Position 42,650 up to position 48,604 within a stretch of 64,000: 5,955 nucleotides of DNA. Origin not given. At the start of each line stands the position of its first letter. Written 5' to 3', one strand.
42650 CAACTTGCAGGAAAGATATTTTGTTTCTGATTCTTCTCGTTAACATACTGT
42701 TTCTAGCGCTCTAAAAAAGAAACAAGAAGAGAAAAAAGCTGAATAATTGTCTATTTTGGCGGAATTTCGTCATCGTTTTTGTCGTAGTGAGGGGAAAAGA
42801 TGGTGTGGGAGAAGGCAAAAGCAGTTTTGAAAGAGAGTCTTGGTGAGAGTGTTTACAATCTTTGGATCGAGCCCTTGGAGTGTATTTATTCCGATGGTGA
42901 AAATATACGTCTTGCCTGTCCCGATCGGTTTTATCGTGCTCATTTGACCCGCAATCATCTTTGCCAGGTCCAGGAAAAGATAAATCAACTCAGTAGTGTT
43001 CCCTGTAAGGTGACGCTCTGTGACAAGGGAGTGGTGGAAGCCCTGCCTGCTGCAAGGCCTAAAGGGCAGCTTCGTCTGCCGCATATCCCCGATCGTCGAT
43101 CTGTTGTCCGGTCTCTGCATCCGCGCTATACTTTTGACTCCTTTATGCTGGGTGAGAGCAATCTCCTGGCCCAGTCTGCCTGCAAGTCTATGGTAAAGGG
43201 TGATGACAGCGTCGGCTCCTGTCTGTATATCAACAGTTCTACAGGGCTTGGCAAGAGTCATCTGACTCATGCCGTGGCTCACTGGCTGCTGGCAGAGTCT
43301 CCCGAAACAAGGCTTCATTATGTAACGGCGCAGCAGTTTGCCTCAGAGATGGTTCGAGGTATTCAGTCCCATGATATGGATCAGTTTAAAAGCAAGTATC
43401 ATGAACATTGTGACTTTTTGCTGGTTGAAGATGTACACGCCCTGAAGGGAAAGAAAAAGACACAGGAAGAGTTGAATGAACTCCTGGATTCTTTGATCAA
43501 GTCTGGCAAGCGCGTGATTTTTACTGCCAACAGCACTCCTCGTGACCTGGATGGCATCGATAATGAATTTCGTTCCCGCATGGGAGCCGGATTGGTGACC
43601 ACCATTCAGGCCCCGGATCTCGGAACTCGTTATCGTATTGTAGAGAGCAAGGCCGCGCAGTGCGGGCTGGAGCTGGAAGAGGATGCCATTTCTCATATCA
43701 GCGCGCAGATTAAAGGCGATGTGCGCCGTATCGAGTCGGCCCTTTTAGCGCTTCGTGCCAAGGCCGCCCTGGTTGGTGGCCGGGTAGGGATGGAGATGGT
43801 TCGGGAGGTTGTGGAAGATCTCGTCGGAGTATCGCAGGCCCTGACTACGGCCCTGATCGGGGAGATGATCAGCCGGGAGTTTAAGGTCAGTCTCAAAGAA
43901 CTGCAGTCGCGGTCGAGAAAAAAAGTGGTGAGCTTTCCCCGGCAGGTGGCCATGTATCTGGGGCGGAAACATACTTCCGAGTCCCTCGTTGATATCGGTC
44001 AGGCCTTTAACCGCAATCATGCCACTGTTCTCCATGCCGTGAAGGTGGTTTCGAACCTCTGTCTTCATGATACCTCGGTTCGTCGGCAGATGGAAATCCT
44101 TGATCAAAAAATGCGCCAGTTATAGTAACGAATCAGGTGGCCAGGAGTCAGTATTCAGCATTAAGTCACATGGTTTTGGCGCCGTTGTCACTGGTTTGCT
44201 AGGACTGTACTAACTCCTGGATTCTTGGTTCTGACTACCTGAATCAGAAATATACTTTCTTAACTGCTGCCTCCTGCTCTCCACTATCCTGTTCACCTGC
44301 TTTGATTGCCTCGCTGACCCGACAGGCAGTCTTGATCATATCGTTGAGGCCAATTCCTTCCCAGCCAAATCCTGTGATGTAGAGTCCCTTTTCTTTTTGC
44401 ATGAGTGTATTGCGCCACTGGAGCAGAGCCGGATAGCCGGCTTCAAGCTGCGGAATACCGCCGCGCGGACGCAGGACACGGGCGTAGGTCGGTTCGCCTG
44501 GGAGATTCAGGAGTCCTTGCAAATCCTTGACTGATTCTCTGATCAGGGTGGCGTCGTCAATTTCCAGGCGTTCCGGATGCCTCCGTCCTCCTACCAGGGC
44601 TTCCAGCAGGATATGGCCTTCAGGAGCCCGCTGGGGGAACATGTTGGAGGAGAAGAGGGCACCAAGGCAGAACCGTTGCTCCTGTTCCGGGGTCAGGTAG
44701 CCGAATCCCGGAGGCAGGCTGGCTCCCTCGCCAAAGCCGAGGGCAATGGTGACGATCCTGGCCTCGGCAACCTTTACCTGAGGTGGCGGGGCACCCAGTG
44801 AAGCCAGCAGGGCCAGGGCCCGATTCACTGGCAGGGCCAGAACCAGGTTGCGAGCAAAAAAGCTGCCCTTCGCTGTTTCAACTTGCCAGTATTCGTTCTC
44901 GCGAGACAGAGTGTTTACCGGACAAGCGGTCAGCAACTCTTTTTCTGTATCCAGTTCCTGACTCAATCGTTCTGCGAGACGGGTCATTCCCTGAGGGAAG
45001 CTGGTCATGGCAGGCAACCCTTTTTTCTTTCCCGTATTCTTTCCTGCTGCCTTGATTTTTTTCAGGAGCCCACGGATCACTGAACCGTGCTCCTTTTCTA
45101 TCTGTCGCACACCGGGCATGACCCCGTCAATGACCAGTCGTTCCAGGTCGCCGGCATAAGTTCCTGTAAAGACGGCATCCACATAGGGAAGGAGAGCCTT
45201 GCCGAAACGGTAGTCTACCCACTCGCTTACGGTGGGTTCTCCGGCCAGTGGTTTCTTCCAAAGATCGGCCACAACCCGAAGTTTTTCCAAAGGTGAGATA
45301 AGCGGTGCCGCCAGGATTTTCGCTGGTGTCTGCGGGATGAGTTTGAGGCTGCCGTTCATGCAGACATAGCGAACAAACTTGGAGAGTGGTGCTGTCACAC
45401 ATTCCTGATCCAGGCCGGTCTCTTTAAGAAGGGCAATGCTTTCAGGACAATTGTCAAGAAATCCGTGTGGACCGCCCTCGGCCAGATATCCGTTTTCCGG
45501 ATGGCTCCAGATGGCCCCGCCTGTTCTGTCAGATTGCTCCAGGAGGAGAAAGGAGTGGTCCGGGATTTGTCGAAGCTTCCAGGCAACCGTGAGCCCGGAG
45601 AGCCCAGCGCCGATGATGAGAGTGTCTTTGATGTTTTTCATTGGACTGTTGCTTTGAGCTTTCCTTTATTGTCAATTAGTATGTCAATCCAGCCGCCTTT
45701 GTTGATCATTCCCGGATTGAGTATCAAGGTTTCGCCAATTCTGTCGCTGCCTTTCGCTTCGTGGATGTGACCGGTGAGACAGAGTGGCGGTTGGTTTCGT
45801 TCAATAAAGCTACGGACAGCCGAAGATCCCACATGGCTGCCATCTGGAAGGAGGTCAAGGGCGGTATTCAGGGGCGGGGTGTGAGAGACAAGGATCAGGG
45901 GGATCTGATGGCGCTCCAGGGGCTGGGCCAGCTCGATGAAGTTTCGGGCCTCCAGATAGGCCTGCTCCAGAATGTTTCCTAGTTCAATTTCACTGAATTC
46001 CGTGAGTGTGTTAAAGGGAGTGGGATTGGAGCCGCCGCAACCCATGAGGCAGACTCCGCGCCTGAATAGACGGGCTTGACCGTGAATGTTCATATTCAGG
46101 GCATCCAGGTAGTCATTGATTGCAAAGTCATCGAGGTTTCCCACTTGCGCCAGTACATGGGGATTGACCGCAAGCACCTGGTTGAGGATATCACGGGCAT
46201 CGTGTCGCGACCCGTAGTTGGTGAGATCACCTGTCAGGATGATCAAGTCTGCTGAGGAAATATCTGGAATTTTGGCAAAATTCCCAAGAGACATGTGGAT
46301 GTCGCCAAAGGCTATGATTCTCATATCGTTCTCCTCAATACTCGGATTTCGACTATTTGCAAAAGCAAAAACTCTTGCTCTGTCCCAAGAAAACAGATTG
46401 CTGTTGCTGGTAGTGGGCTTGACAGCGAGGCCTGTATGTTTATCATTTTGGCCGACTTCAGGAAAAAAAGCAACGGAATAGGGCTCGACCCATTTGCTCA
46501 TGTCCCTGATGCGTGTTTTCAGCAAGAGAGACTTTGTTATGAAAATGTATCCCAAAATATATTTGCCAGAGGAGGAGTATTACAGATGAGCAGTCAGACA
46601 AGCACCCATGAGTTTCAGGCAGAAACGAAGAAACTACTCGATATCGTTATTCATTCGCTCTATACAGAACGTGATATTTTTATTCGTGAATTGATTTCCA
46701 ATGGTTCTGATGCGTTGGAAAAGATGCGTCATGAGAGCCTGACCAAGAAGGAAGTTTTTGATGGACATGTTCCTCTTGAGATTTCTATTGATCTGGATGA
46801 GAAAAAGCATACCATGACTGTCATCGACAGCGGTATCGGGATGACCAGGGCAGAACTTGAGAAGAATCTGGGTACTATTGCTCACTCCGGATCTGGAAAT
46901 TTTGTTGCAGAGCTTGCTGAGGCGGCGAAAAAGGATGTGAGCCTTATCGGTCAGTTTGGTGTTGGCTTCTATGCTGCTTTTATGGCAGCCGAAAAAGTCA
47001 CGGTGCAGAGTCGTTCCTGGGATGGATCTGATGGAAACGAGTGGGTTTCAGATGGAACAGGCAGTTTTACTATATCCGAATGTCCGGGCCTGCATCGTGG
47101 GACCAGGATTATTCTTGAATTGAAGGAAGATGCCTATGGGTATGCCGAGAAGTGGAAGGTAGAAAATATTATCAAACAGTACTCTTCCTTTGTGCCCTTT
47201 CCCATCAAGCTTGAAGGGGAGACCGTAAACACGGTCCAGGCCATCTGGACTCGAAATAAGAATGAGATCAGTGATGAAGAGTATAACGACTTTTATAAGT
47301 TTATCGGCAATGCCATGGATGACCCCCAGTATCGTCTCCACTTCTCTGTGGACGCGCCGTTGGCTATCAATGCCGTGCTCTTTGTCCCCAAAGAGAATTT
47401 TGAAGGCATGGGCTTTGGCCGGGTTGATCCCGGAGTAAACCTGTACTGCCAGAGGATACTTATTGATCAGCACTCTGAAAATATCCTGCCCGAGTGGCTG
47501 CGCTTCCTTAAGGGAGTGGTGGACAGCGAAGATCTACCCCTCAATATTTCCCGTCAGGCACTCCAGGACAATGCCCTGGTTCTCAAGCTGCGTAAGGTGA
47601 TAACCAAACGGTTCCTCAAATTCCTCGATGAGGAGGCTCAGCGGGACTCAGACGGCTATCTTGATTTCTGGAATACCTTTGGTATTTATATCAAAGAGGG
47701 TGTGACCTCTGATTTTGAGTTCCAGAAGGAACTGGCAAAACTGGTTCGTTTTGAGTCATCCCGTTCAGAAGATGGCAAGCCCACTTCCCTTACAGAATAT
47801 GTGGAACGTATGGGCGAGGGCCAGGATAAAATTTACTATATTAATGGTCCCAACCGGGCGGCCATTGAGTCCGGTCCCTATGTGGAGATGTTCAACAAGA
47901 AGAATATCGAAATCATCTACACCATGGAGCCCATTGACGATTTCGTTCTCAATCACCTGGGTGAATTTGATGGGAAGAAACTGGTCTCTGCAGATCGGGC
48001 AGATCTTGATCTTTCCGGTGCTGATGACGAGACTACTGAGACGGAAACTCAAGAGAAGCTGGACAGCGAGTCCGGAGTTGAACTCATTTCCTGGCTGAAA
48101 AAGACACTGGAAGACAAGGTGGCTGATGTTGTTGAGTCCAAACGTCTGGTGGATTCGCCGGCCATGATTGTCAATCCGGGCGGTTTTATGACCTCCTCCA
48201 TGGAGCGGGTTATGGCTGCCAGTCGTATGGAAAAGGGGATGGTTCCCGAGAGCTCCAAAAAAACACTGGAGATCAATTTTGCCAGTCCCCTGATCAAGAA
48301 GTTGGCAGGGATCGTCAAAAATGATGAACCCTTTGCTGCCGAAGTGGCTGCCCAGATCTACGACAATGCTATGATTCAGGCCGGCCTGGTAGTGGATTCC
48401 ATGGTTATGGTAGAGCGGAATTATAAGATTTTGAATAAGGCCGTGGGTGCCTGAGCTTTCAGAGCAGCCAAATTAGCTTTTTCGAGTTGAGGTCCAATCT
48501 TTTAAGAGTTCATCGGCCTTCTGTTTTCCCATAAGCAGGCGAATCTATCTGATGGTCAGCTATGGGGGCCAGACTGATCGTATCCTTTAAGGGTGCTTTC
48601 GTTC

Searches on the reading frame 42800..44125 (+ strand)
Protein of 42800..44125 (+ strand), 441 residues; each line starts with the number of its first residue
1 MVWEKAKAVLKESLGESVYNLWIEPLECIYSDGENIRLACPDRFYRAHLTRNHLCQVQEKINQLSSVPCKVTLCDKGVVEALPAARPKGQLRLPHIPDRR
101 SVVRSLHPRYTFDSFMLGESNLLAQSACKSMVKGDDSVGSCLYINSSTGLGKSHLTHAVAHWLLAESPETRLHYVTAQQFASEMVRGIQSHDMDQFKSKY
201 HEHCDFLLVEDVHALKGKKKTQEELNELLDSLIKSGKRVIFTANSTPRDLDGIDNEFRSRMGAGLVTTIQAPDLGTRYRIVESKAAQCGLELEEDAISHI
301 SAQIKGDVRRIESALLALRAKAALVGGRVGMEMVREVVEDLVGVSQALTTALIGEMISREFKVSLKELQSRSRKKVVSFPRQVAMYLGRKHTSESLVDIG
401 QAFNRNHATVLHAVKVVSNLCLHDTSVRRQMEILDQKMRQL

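Call 62: search_protein_families(library=pfam, proteins=[window:42800-44125:+], max_evalue=0.00001)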
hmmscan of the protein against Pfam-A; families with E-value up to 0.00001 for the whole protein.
window:42800-44125:+ (441 aa): 3 families
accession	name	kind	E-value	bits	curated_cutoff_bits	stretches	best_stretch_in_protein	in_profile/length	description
PF00308.24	Bac_DnaA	-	8.2e-42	143.6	23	1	106-267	1-161/162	Bacterial DnaA ATPAse domain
PF08299.17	Bac_DnaA_C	-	4.2e-23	81.6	31.5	1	352-416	3-68/69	Bacterial dnaA protein helix-turn-helix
PF11638.13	DnaA_N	-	2.6e-08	33.9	24.6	1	2-55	3-57/65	DnaA N-terminal domain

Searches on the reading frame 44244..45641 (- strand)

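Call 62: search_protein_families(library=pfam, proteins=[window:44244-45641:-], max_evalue=0.00001)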
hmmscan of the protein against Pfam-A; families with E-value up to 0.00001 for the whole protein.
window:44244-45641:- (465 aa): 3 families
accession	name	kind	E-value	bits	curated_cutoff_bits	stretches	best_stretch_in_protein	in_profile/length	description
PF01593.30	Amino_oxidase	-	2.4e-28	100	19.8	1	14-446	1-442/443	Flavin containing amine oxidoreductase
PF13450.12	NAD_binding_8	-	3.1e-12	47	21.9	1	9-73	1-66/68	NAD(P)-binding Rossmann-like domain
PF01266.30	DAO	-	2.3e-08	34.4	27.9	0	6-44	1-39/353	FAD dependent oxidoreductase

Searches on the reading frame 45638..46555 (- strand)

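Call 62: search_protein_families(library=pfam, proteins=[window:45638-46555:-], max_evalue=0.00001)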
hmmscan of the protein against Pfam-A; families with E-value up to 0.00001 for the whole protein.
window:45638-46555:- (305 aa): 3 families
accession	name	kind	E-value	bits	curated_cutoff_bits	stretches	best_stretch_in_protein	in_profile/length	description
PF00149.33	Metallophos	-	1.1e-11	46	21.5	1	78-266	1-190/191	Calcineurin-like phosphoesterase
PF14582.11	Metallophos_3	-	2.9e-09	37.1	28.2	1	220-291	176-246/259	Metallophosphoesterase, calcineurin superfamily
PF12850.12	Metallophos_2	-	1.1e-08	35.7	27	1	78-285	1-136/154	Calcineurin-like phosphoesterase superfamily domain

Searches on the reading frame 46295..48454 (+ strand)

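Call 62: search_protein_families(library=pfam, proteins=[window:46295-48454:+], max_evalue=0.00001)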
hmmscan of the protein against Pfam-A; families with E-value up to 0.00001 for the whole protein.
window:46295-48454:+ (719 aa): 2 families
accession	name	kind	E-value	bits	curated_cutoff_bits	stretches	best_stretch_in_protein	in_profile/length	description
PF00183.23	HSP90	-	5.7e-118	395.5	24.4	1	307-717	78-490/518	Hsp90 protein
PF13589.12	HATPase_c_3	-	5.8e-09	36.5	25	1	130-242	7-95/137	Histidine kinase-, DNA gyrase B-, and HSP90-like ATPase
